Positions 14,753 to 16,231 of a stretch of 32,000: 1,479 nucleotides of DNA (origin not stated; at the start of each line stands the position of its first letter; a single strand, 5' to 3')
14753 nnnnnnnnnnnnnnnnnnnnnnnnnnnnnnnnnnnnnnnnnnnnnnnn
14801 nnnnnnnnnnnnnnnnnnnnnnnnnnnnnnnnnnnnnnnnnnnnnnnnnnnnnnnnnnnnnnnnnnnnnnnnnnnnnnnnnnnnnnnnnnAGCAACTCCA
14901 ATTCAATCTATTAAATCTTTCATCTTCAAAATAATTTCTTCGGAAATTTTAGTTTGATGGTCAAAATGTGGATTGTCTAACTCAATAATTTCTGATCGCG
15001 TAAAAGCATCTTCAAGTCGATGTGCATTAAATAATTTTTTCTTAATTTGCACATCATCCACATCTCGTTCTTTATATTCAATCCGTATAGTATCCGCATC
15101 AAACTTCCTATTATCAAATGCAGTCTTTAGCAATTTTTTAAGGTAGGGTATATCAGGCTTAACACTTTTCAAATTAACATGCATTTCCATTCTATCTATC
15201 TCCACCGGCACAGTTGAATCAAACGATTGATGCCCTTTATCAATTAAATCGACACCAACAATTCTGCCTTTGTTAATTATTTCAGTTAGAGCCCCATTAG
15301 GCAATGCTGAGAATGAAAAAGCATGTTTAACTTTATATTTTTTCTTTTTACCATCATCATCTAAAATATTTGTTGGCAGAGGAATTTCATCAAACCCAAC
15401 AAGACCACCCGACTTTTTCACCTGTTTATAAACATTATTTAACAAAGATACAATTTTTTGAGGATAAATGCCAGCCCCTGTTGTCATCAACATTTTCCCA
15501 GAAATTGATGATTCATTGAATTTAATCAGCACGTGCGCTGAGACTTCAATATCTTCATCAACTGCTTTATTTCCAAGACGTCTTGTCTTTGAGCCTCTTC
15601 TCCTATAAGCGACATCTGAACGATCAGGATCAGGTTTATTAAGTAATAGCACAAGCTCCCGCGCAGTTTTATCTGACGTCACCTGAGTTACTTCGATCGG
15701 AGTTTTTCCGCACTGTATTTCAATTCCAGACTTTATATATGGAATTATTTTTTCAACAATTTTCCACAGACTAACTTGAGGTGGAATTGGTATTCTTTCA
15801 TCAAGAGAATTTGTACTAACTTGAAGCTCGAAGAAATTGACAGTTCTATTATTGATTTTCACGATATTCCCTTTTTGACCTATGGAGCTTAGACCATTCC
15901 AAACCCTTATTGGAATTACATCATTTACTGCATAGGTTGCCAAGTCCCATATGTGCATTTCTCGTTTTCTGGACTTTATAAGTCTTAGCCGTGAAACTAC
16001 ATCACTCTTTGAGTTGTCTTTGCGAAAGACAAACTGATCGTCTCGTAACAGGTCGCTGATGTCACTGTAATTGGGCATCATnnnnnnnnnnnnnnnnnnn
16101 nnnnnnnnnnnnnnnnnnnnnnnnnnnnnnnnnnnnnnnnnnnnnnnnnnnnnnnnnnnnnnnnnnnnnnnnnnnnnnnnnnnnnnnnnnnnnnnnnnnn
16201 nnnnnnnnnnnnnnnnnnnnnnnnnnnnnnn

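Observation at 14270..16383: AT-rich three-gene orphan operon (HTH protein, 392-aa unknown, multi-TM protein): best candidate for an undescribed defence or abortive-infection-like system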

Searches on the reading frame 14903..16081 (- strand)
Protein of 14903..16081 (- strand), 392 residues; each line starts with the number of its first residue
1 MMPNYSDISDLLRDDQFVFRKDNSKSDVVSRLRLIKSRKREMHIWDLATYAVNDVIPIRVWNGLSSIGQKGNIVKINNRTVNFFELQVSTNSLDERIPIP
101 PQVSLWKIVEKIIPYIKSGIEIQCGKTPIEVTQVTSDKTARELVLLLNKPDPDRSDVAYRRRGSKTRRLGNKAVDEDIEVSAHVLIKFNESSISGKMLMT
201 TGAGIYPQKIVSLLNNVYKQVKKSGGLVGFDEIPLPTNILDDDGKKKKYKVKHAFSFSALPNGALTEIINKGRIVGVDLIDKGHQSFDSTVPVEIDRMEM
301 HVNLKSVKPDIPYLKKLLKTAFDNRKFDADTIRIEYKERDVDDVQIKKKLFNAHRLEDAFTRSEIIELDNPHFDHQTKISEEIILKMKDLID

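Call 5: search_protein_families(library=pfam, proteins=[window:14903-16081:-], max_evalue=0.1)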
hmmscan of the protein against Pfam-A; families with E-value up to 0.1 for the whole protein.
window:14903-16081:- (392 aa): 0 families

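Call 6: search_protein_families(library=padloc, proteins=[window:14903-16081:-], max_evalue=0.1)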
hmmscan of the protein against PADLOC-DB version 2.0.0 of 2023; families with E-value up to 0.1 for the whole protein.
window:14903-16081:- (392 aa): 3 families
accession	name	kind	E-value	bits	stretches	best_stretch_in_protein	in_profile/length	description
PDLC04696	PDC-M53A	-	6.8e-26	89.1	1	76-391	3-318/320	-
PDLC04694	PDC-M53A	-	2e-10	38.4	1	125-340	56-278/331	-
PDLC04698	PDC-M53A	-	4.4e-08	30.9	1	77-280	4-209/322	-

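Call 9: find_homologous_proteins(query=window:14903-16081:-)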
Query window:14903-16081:- (392 aa): 24 proteins with E <= 0.001 among 3978 candidates.
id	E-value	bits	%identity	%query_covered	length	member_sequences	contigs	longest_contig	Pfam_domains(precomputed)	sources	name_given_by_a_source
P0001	1.5e-254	862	100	100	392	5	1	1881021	-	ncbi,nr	ncbi:hypothetical protein B9Z40_05390 [Limnohabitans sp. 15K]|nr:hypothetical protein B9Z40_05390 [L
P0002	8.2e-158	543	75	81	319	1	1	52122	-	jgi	jgi:hypothetical protein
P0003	5.1e-130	452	83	63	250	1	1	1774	-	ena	-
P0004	3.0e-110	387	57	81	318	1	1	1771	-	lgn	-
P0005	1.2e-109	385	56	81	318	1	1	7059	-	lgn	-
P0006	1.2e-109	385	57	81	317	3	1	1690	-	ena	-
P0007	3.2e-108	380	56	81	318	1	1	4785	-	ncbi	-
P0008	1.1e-107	379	54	81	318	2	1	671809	-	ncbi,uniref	ncbi:hypothetical protein [Hydrogenophaga sp. ZJX-1]|uniref:hypothetical protein n=1 Tax=Hydrogenoph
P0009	2.9e-107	377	56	81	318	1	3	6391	-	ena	-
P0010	1.0e-106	375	56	81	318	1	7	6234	-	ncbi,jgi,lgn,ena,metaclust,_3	metaclust:\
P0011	2.5e-106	374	54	81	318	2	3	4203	-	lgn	-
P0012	3.1e-106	374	56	81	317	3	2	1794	-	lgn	-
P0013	4.9e-105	370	53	81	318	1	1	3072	-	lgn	-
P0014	8.4e-105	369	54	81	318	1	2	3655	-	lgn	-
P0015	3.5e-102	360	52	81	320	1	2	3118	-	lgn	-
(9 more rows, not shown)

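Call 10: find_encoding_contigs(protein=P0002, flank=8000, max_places=3)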
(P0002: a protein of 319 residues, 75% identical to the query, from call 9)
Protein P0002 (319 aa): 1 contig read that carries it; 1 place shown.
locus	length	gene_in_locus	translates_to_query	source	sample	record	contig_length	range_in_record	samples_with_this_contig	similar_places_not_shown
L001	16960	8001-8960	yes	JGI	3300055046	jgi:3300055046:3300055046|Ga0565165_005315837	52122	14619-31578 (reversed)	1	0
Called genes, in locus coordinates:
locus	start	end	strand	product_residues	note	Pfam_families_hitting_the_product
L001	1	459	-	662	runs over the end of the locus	PF01464:SLT, PF27553:SLT_superhelical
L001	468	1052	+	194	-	PF01812:5-FTHF_cyc-lig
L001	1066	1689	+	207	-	PF00440:TetR_N, PF17932:TetR_C_24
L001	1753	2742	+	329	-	PF00753:Lactamase_B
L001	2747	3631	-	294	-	PF19795:DUF6279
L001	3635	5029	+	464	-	PF00483:NTP_transferase, PF01128:IspD, PF12804:NTP_transf_3, PF00132:Hexapep (weak), PF14602:Hexapep_2 (faint), PF25084:LbH_EIF2B (faint), PF25087:GMPPB_C (faint), PF00132:Hexapep (weak)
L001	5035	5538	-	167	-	PF13404:HTH_AsnC-type, PF13412:HTH_24, PF13545:HTH_Crp_2 (faint), PF09339:HTH_IclR (weak), PF01037:AsnC_trans_reg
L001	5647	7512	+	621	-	PF13522:GATase_6, PF13537:GATase_7, PF01380:SIS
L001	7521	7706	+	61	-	-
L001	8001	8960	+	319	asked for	-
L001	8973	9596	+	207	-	-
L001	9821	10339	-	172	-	-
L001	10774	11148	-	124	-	-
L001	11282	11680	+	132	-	-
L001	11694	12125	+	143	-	-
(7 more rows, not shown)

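Call 11: find_encoding_contigs(protein=P0008, flank=8000, max_places=3)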
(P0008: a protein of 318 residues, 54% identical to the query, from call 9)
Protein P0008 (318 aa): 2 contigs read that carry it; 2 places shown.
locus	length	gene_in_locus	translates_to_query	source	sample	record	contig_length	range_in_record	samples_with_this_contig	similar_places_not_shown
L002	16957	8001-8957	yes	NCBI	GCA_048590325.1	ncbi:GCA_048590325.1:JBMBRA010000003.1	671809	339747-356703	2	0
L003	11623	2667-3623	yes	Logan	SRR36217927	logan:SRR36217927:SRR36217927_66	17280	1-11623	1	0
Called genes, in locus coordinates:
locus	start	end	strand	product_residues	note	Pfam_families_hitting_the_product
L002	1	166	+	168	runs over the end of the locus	PF01814:Hemerythrin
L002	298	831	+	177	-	PF11066:DUF2867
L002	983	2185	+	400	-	PF00909:Ammonium_transp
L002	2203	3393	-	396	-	-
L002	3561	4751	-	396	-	-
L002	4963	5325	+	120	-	PF04828:GFA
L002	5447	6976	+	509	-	PF00083:Sugar_tr (faint), PF07690:MFS_1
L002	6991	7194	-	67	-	PF14070:YjfB_motility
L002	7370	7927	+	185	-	PF00583:Acetyltransf_1, PF13508:Acetyltransf_7 (faint)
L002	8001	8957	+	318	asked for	-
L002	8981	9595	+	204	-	-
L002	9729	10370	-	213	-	PF20603:Bact_hydrolase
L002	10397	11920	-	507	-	PF00501:AMP-binding, PF13193:AMP-binding_C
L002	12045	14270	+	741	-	PF04240:Caroten_synth, PF09995:MPAB_Lcp_cat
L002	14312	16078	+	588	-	PF07696:7TMR-DISMED2, PF07695:7TMR-DISM_7TM, PF00990:GGDEF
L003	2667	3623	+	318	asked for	-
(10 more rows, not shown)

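Call 30: search_protein_families(library=padloc, alignment_id=A3, max_evalue=0.00001)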
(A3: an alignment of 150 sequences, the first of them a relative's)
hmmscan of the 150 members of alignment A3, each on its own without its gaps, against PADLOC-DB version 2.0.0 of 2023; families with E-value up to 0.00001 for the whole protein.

A. member 1, L001:5596-7512:+ (638 aa): 0 families

B. families by the number of members that match (of 150 scanned): 338 families (the first 25 are shown)
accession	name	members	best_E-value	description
PDLC04134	mad2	4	8.3e-27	mads_2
PDLC02926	HTH_VI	4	4.2e-12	-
PDLC04140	mad8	3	2.3e-37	mads_8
PDLC03665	Control_protein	3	3.9e-15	control protein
PDLC04142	capH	3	2.6e-09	capH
PDLC03598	REase_MTase_IIG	2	9.9e-303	Type IIG restriction enzyme-methyltransferase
PDLC03627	REase_MTase_IIG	2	1.5e-261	Type IIG restriction enzyme-methyltransferase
PDLC03040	REase_I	2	1.7e-115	Type I restriction enzyme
PDLC03599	REase_MTase_IIG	2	3.3e-113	Type IIG restriction enzyme-methyltransferase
PDLC04135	mad3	2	5.9e-96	mads_3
PDLC02643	DrmMI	2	2.1e-76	DrmMI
PDLC03044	REase_I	2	6e-74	Type I restriction enzyme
PDLC03041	REase_I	2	2.7e-62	Type I restriction enzyme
PDLC03048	REase_I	2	1.4e-55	Type I restriction enzyme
PDLC02646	DrmMI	2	1.7e-45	DrmMI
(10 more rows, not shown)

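Call 31: search_protein_families(library=pfam, alignment_id=A3, max_evalue=0.00001)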
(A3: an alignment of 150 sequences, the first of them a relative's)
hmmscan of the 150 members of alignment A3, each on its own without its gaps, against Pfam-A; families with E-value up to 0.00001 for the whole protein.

A. member 1, L001:5596-7512:+ (638 aa): 3 families
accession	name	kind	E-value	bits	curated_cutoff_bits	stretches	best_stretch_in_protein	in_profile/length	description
PF01380.27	SIS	-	2e-49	167.2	25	2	322-442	6-126/131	SIS domain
PF13522.11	GATase_6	-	1.1e-18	68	27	1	85-223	7-129/130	Glutamine amidotransferase domain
PF13537.11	GATase_7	-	9.1e-17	61.7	25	1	123-228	20-121/123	Glutamine amidotransferase domain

B. families by the number of members that match (of 150 scanned): 129 families (the first 25 are shown)
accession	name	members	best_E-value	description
PF01381.28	HTH_3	5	1.1e-14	Helix-turn-helix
PF04313.20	HSDR_N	4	7.2e-24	Type I restriction enzyme R protein N terminus (HSDR_N)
PF00717.28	Peptidase_S24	4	1.6e-23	Peptidase S24-like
PF00589.27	Phage_integrase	4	1.1e-22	Phage integrase family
PF13560.12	HTH_31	4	1.2e-14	Helix-turn-helix domain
PF01078.27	Mg_chelatase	3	5.3e-95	Magnesium chelatase, subunit ChlI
PF06530.18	Phage_antitermQ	3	2.4e-48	Phage antitermination protein Q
PF00004.35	AAA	3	2.4e-16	ATPase family associated with various cellular activities (AAA)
PF07728.20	AAA_5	3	7.9e-08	AAA domain (dynein-related subfamily)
PF20473.4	MmeI_Mtase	2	2e-104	MmeI, DNA-methyltransferase domain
PF20466.3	MmeI_TRD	2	1.9e-72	MmeI, target recognition domain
PF18766.7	SWI2_SNF2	2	7.8e-69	SWI2/SNF2 ATPase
PF12002.13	MgsA_C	2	2.4e-65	MgsA AAA+ ATPase C terminal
PF00239.26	Resolvase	2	6.1e-46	Resolvase, N terminal domain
PF02586.19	SRAP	2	4.2e-39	SOS response associated peptidase (SRAP)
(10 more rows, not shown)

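Call 34: find_homologous_proteins(query=A4, max_evalue=0.00001)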
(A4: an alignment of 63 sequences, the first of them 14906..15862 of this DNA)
Query A4 (63 sequences) (319 aa, profile of the alignment): 31 proteins with E <= 0.00001 among 6014 candidates.
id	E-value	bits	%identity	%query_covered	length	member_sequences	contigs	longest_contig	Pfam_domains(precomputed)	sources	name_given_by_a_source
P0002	9.4e-73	263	75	100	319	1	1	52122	-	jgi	jgi:hypothetical protein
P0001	4.1e-72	261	100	100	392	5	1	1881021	-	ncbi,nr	ncbi:hypothetical protein B9Z40_05390 [Limnohabitans sp. 15K]|nr:hypothetical protein B9Z40_05390 [L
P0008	1.0e-69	253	54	100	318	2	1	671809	-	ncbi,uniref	ncbi:hypothetical protein [Hydrogenophaga sp. ZJX-1]|uniref:hypothetical protein n=1 Tax=Hydrogenoph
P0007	3.2e-68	248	56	100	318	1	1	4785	-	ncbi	-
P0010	1.1e-67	247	57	100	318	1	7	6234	-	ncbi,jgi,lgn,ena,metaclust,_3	metaclust:\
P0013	2.0e-67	246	53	100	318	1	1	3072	-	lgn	-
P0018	4.1e-67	245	52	100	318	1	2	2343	-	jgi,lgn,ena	jgi:hypothetical protein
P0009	6.2e-66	241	56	99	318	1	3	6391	-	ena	-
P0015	6.9e-66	241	52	100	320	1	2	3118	-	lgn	-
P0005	3.9e-65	238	57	99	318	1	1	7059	-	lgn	-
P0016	1.2e-64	237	53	99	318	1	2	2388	-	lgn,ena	-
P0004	1.5e-63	233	58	99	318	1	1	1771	-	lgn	-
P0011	3.5e-63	232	54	100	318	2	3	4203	-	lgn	-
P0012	6.1e-63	231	56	99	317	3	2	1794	-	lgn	-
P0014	8.2e-63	231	55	99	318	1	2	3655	-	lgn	-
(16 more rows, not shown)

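Call 40: search_solved_structures(query=A4, max_evalue=10)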
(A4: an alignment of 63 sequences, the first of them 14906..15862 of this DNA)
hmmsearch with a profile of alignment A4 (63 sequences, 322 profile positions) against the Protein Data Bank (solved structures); distinct sequences matched with E-value up to 10: 0.

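Call 41: search_protein_families(library=ncbifam, proteins=[window:14906-15862:-], max_evalue=0.1)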
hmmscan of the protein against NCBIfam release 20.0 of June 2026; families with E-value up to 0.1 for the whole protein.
window:14906-15862:- (319 aa): 1 family
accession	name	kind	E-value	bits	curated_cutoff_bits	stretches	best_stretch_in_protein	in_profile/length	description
NF040938.1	KDG_KDGal_kin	equivalog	0.08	12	400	0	56-111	71-128/305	bifunctional 2-dehydro-3-deoxygluconokinase/2-dehydro-3-deoxygalactonokinase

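Call 44: predict_structure(alignment_id=A5)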
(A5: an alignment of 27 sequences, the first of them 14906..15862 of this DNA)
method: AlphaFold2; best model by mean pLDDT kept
length: 319 residues; sequences in the alignment: 27
mean_pLDDT: 81.8   pTM: 0.68
mean pLDDT of the five models: 81.8, 81.7, 81.4, 80.0, 77.2
residues with pLDDT >= 90: 99; 70-90: 175; 50-70: 31; < 50: 14
segments of 3 or more residues with pLDDT < 50: 94-103, 284-286
pLDDT, mean of each block of 10 residues (from residue 1): 84 92 86 94 89 82 94 82 59 49 67 94 89 87 93 86 78 87 78 75 87 75 84 82 83 81 81 81 57 86 87 90
secondary structure, 60 per line:
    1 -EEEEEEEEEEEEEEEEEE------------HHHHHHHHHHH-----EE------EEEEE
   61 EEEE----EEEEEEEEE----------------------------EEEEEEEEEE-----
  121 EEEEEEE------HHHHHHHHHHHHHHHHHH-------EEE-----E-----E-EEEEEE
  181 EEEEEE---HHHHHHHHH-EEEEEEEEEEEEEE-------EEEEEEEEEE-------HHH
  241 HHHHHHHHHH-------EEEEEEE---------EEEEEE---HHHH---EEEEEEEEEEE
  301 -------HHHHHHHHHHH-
elements in order: E2-19 H32-42 E56-64 E69-77 E106-115 E121-127 H134-151 E159-161 E175-186 H190-198 E200-213 E221-230 H238-250 E258-264 E274-279 H283-286 E290-300 H308-318

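Call 48: fold_search(model_id=the predicted structure, library=pdb)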
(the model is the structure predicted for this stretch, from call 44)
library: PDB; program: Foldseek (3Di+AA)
matches with E <= 10: 1215; with E <= 0.001: 0
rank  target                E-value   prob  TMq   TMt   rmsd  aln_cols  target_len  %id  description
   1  4ytx_B                8.4e-03  0.16  0.13  0.18  21.5       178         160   15  Crystal structure of Ups1-Mdm35 complex with PA (released 2015-08-12)
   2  3sao_A                8.4e-03  0.13  0.08  0.15  14.8       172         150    8  The Siderocalin Ex-FABP functions through dual ligand specificities (released 2011-12-28)
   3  8uds                  1.3e-02  0.63  0.19  0.32   8.9       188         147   12  The Crystal Structure of CoxG from M. smegmatis, minus lipid anchoring C-terminus. (released 2024-10-02)
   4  4odd_B                1.4e-02  0.11  0.08  0.14  15.2       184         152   12  Crystal structure of a dog lipocalin allergen (released 2014-06-04)
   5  3sao_B                1.5e-02  0.13  0.08  0.16  17.1       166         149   12  The Siderocalin Ex-FABP functions through dual ligand specificities (released 2011-12-28)
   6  8ovw_N                1.8e-02  0.69  0.18  0.15   8.2       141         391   12  Cryo-EM structure of CBF1-CCAN bound topologically to centromeric DNA (released 2023-08-09)
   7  6nre                  2.7e-02  0.08  0.09  0.13  17.8       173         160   10  Monomeric Lipocalin Can F 6 (released 2019-09-25)
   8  8ow1_P                2.9e-02  0.20  0.13  0.16  25.1       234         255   10  Cryo-EM structure of the yeast Inner kinetochore bound to a CENP-A nucleosome. (released 2023-08-09)
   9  7dda                  3.1e-02  0.33  0.13  0.30  19.5       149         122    8  Envelope protein VP37 a crystal structure from White Spot Syndrome Virus (released 2021-06-23)
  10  6v04                  3.2e-02  0.18  0.18  0.20  23.9       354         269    8  DynU16 crystal structure, a putative protein in the dynemicin biosynthetic locus (released 2020-11-18)
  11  6pny                  3.4e-02  0.77  0.18  0.38   7.1       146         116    9  X-ray Structure of Flpp3 (released 2020-02-26)
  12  1a3y_A                3.6e-02  0.08  0.08  0.15  15.3       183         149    8  ODORANT BINDING PROTEIN FROM NASAL MUCOSA OF PIG (released 1999-02-16)
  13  2lcg_MODEL_1_A        5.7e-02  0.20  0.17  0.27   8.5       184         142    8  Solution NMR structure of protein Rmet_5065 from Ralstonia metallidurans, Northeast Structural Genomics Consor (released 2011-05-18)
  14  2xb3                  5.7e-02  0.20  0.13  0.22  12.8       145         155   11  The Structure of Cyanobacterial PsbP (released 2010-08-25)
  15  5x7y_A                6.0e-02  0.07  0.09  0.12  17.3       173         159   10  Crystal Structure of the Dog Lipocalin Allergen Can f 6 (released 2018-04-04)
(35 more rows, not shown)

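Call 52: fold_search(model_id=the predicted structure, library=viral)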
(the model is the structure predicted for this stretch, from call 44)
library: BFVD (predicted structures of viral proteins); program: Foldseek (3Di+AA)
matches with E <= 10: 944; with E <= 0.001: 4
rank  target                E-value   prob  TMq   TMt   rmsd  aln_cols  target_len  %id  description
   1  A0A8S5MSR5            7.7e-10  1.00  0.40  0.45  10.7       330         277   11  Uncharacterized protein [Siphoviridae sp. ctD6g5]
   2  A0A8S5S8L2            1.8e-09  1.00  0.47  0.48  11.7       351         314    9  Uncharacterized protein [Siphoviridae sp. ctylc9]
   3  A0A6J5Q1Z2            3.0e-09  1.00  0.35  0.35   9.9       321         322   13  Uncharacterized protein [uncultured Caudovirales phage]
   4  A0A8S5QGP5            3.0e-08  1.00  0.32  0.34  15.6       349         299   11  Uncharacterized protein [Siphoviridae sp. ctF6o6]
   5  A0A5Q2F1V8            5.2e-03  0.80  0.27  0.24  13.6       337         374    8  Recombination-associated protein RdgC [Serratia phage JS26]
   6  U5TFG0                1.1e-02  0.33  0.15  0.14  18.3       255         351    9  CPXV219 protein [Cowpox virus]
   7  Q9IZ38                1.4e-02  0.12  0.13  0.06  27.2       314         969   10  Spheroidin [Anacridium aegyptium entomopoxvirus]
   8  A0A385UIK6            1.6e-02  0.18  0.14  0.17  20.4       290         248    8  Uncharacterized protein [Gordonia phage KidneyBean]
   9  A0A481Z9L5            2.4e-02  0.41  0.16  0.22  11.3       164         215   14  START domain protein [Pithovirus LCPAC304]
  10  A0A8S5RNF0            2.5e-02  0.57  0.14  0.18  12.1       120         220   12  SMODS-associating 2TM beta-strand rich effector domain-containing protein [virus sp. ctBS918]
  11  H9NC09                2.5e-02  0.47  0.18  0.30   8.1       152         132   12  (no name in the UniProt tables at hand)
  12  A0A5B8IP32            2.7e-02  0.21  0.14  0.21  17.2       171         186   13  Uncharacterized protein [Mimiviridae sp. ChoanoV1]
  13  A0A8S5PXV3            2.7e-02  0.12  0.09  0.17  18.9       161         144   12  Uncharacterized protein [Siphoviridae sp. ctD3x5]
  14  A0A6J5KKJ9            3.2e-02  0.57  0.17  0.27   9.3       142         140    7  Lipoprotein [uncultured Caudovirales phage]
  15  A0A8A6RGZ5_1          3.6e-02  0.33  0.18  0.08  10.5       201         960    8  Polyprotein [Orthopteran flavi-related virus]
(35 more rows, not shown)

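Call 57: search_protein_families(library=phrogs, proteins=[window:14906-15862:-], max_evalue=0.01)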
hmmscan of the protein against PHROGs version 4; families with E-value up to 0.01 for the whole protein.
window:14906-15862:- (319 aa): 1 family
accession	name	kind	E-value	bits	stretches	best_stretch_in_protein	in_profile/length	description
phrog_9879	-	unknown function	2.5e-06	27.5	1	58-317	72-339/340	-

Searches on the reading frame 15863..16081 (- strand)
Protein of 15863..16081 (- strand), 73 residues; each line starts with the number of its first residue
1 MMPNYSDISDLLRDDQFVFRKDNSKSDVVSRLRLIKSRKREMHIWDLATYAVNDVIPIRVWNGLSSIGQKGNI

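Call 96: search_protein_families(library=padloc, proteins=[window:15863-16081:-], max_evalue=0.01)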
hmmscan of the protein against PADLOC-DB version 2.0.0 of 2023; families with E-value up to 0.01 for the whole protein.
window:15863-16081:- (73 aa): 0 families
